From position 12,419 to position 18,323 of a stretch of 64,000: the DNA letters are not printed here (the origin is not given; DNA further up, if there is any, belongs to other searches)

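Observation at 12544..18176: Paralogous C-terminal metzincin-type protease domains fused to the LRR arrays (gametolysin/M11-like motif)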

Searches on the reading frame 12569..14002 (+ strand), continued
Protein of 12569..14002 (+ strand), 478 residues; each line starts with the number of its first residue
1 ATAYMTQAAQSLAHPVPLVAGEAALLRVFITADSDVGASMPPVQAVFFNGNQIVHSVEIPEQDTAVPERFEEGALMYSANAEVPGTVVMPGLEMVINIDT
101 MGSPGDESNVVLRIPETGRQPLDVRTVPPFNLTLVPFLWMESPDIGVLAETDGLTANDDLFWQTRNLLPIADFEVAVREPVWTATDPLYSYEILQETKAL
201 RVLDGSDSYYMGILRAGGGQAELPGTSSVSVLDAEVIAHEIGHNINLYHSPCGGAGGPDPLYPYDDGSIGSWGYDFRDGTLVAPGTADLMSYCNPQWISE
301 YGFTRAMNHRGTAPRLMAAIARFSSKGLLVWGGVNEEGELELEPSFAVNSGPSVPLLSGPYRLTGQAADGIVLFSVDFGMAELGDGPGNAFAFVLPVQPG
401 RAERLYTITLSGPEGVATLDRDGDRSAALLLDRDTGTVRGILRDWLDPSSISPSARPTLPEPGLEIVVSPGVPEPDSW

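Call 34: find_related_loci(query=A1, collection=genome_contigs, flank=6000)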
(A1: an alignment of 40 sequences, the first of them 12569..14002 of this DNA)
Query A1 (478 aa) in genome_contigs; peptide patterns used: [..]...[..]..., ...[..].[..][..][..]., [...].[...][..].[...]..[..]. (x = any residue, [..] = any of these).
598 stretches matched a pattern (row limit reached: there are more); 225 encode a relative of the query (tblastn E <= 1e-3); the best 80 are kept; 80 distinct loci.
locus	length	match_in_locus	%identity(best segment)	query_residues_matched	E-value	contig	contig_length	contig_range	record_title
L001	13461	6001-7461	55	1-478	1e-157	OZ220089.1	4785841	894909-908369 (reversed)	MAG: Candidatus Latescibacterota bacterium isolate 4e2a754f-172e-45f6-b93c-83e01e84db49 genome assembly, chromosome: 1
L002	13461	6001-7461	51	1-478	6e-150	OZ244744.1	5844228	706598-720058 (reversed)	MAG: Candidatus Latescibacterota bacterium isolate aa5cf8e5-2ee9-4ccc-9d1f-80a1aaad70af genome assembly, chromosome: 1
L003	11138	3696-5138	81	1-478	0e+0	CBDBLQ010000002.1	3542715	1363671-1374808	MAG: bacterium isolate 7e3eab2d-bf14-4947-a8f9-fc6ddb354d52 genome assembly, contig: contig_2, whole genome shotgun sequ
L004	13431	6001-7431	50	3-474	3e-145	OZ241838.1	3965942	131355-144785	MAG: bacterium isolate 834f4656-8c40-439b-be50-31c876aeaf38 genome assembly, chromosome: 1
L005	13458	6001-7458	53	1-478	3e-157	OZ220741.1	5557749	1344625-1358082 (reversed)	MAG: Candidatus Latescibacterota bacterium isolate a9e09e5c-d410-47d8-823c-ef7e39eb5a37 genome assembly, chromosome: 1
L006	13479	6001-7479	48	1-474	8e-140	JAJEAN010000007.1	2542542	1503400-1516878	MAG: Candidatus Latescibacterota bacterium isolate jk18x7bins.54 k141_2599900, whole genome shotgun sequence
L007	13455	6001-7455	48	1-474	2e-138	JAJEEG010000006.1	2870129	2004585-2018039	MAG: Candidatus Latescibacterota bacterium isolate p16x34bins.14 k141_287726, whole genome shotgun sequence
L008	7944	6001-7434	49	4-478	3e-136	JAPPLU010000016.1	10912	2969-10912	MAG: Chloroflexota bacterium isolate RHO3_bin_2 NODE_7601_length_10912_cov_12.755918, whole genome shotgun sequence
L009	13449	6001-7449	48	3-478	4e-136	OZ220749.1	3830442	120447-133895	MAG: bacterium isolate 072a604d-d951-4d4f-bb27-b5f30d89a258 genome assembly, chromosome: 1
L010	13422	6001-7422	49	4-478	9e-136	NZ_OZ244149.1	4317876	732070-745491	MAG: Candidatus Palauibacter sp. isolate 0d4ab03e-7888-48a4-aad6-e62ffb5e22cc chromosome 1, complete sequence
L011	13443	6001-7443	48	1-478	5e-131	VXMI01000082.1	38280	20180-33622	MAG: Gemmatimonadetes bacterium isolate SB0661_bin_33 NODE_1094_length_38280_cov_59.654232, whole genome shotgun sequenc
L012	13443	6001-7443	48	1-478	9e-128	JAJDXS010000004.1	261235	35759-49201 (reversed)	MAG: Gemmatimonadetes bacterium isolate jk18x27bins.47 k141_131214, whole genome shotgun sequence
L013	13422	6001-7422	46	4-478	1e-127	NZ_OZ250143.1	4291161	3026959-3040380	MAG: Candidatus Palauibacter sp. isolate 48ff9d69-b9c1-46bb-834c-a9f20826d9c9 chromosome 1, complete sequence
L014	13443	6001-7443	48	1-478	1e-127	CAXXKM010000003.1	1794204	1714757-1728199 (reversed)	MAG: Longimicrobiales bacterium isolate 66c0fc7b-e3b3-44f4-8b1e-17cf0e7a764f genome assembly, contig: contig_3, whole ge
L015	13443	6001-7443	48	1-478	5e-127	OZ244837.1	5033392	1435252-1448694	MAG: Longimicrobiales bacterium isolate 48aeeb49-8e18-4534-9786-cea19b553b3a genome assembly, chromosome: 1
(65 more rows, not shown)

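Call 64: find_encoding_contigs(protein=P0002, flank=8000, max_places=3)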
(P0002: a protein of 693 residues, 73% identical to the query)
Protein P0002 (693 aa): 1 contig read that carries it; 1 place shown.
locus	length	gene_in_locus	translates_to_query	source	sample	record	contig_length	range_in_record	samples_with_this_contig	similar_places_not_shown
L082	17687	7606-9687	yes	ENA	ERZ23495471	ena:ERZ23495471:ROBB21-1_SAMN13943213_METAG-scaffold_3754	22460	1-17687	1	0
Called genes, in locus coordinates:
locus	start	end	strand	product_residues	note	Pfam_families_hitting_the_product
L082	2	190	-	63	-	?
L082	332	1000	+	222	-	PF01042:Ribonuc_L-PSP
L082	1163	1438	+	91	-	-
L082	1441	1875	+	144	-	PF03692:CxxCxxCC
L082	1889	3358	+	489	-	PF03841:SelA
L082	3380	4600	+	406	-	PF00586:AIRS, PF02769:AIRS_C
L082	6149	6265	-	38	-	-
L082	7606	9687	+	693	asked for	PF00560:LRR_1 (faint), PF12799:LRR_4 (faint), PF13855:LRR_8 (weak), PF23211:LRR_LRWD1 (faint), PF23598:LRR_14, PF13855:LRR_8 (weak), PF10462:Peptidase_M66 (weak)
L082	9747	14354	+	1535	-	PF00560:LRR_1 (faint), PF12799:LRR_4 (faint), PF23211:LRR_LRWD1 (faint), PF23598:LRR_14, PF24758:LRR_At5g56370 (faint), PF13855:LRR_8, PF23598:LRR_14, PF10462:Peptidase_M66 (weak)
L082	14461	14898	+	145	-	PF02769:AIRS_C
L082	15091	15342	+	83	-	-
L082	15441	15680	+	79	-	-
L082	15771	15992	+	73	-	-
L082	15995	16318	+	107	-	-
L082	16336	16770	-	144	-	PF06271:RDD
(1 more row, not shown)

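Call 66: search_protein_representatives(alignment_id=A1)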
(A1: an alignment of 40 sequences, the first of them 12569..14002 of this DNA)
Query: 40 sequences, 539 profile positions. Proteins with E-value up to 0.001 (for the whole library): 8589; up to 1e-10: 5772; up to 1e-30: 2163. The best 150 are listed.
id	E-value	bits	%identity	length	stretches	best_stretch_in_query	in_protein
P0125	0.0e+00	1544.7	-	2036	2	1-538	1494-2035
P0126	0.0e+00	1158.6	-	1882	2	1-536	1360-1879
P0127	5.6e-259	876.4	-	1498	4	1-537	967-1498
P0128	1.4e-248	842.0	-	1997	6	1-539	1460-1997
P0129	1.2e-244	829.1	-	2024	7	1-535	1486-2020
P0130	1.6e-244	828.6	-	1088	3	1-539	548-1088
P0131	3.4e-242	821.0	-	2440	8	1-539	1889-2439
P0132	8.6e-240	813.0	-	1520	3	1-537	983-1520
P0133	1.1e-237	806.1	-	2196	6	1-537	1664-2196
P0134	1.3e-237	805.8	-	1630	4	1-539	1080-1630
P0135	4.5e-237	804.0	-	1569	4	1-539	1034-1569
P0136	7.4e-235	796.7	-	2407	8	1-537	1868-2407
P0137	8.5e-234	793.2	-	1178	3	1-537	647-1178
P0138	1.9e-230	782.1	-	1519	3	1-539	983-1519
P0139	4.6e-230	780.9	-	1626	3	1-539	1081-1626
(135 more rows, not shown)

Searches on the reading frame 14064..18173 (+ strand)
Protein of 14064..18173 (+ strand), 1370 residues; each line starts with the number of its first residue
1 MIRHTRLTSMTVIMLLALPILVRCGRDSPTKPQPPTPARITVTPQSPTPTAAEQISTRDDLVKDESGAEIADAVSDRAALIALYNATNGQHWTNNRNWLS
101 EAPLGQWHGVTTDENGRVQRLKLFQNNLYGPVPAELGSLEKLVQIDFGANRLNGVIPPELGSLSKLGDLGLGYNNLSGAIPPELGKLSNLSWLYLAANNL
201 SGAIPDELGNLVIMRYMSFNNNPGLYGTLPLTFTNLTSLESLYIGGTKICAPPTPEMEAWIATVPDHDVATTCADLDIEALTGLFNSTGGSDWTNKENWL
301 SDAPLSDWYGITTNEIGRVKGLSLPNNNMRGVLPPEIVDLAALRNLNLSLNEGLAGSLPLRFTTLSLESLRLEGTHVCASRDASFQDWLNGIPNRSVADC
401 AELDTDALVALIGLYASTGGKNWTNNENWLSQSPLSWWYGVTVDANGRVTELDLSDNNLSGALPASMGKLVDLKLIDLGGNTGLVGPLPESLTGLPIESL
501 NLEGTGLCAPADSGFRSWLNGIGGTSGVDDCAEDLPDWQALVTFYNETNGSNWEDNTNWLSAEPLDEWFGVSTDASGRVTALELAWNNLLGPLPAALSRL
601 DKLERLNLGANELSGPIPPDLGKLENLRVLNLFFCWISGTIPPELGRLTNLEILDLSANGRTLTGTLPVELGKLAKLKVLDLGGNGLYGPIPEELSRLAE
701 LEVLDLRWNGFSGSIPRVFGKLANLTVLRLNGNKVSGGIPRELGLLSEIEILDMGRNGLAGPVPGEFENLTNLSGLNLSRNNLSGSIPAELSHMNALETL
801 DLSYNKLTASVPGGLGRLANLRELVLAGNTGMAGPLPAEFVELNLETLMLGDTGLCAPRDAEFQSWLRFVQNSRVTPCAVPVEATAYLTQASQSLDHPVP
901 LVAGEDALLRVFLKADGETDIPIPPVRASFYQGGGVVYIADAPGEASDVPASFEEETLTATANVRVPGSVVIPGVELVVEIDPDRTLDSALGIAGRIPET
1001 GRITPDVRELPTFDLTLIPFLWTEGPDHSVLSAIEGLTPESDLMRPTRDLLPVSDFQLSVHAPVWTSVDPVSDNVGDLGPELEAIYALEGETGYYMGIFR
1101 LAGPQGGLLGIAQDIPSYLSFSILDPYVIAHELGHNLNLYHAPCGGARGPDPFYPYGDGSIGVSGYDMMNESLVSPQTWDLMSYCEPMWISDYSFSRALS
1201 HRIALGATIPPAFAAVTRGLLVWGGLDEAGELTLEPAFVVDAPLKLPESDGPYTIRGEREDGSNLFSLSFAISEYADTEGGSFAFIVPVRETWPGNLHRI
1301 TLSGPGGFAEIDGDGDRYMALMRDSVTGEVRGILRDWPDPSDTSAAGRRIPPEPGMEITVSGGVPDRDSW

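Call 6: search_protein_families(library=pfam, proteins=[window:14064-18173:+], max_evalue=1)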
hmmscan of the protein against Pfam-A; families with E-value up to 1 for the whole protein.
window:14064-18173:+ (1370 aa): 13 families
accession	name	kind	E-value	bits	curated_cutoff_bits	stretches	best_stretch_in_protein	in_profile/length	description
PF00560.39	LRR_1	-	2.7e-41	131.1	20.6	8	626-648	1-23/23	Leucine Rich Repeat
PF13855.12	LRR_8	-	1.8e-37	127.3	27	10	749-807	3-61/61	Leucine rich repeat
PF12799.13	LRR_4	-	3e-34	116.7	27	6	626-659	2-33/44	Leucine Rich repeats (2 copies)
PF23598.1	LRR_14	-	1.1e-24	87.3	40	4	720-827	44-147/353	Leucine-rich repeat region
PF24758.1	LRR_At5g56370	-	5e-08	33.3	27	1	579-638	13-74/227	FBD-associated F-box protein At5g56370, LRR repeats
PF13516.12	LRR_6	-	0.00012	22.3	23.4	0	797-808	5-16/24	Leucine Rich repeat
PF25019.1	LRR_R13L1-DRL21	-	0.00074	19.9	27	0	613-657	79-125/127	R13L1/DRL21 LRRs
PF10462.15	Peptidase_M66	-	0.00091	18.7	20.6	1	1129-1184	196-252/306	Peptidase M66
PF23211.1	LRR_LRWD1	-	0.0014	18.9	28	1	637-711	29-98/190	Leucine-rich repeat and WD repeat-containing protein 1, LRR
PF13688.12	Reprolysin_5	-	0.062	14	27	1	1125-1152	141-164/196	Metallo-peptidase family M12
PF24048.1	LRR_NXF1-5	-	0.087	12.8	30.5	0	768-829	51-114/142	NXF1/2/3/5 leucine-rich repeat domain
PF13582.12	Reprolysin_3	-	0.26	12.2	22.4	1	1126-1141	107-122/123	Metallo-peptidase family M12B Reprolysin-like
PF18805.7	LRR_10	-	0.54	10.5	30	0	418-454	28-67/67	Leucine-rich repeat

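Call 7: search_protein_families(library=ncbifam, proteins=[window:14064-18173:+], max_evalue=1)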
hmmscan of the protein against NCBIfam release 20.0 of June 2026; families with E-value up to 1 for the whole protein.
window:14064-18173:+ (1370 aa): 6 families
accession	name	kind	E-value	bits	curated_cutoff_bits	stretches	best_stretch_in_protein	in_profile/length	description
NF041400.1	XopAE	equivalog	8.1e-41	140.4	600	5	580-660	116-196/478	type III secretion system effector XopAE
NF041381.1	XopAC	subfamily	1.1e-35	123.3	450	4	578-709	67-193/451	XopAC/AvrAC family type III secretion system effector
NF047464.1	FibnectbindLIC11051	equivalog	1.5e-24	86.4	1000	3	584-760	494-663/685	LIC_11051 family fibronectin-binding protein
NF041351.1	XopL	equivalog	7e-20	71.2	500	2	667-843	66-246/497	type III secretion system leucine-rich repeat domain-containing effector XopL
NF033190.2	inl_like_NEAT_1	exception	1.3e-08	33.7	1275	2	764-829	256-317/754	NEAT domain-containing leucine-rich repeat protein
NF033186.1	internalin_K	exception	0.0024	16.4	1100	1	586-683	101-195/604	class 1 internalin InlK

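Call 35: find_encoding_contigs(protein=window:14064-18173:+, flank=3000, max_places=4)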
Protein window:14064-18173:+ (1370 aa): no gene with exactly this product is on record in the collection.
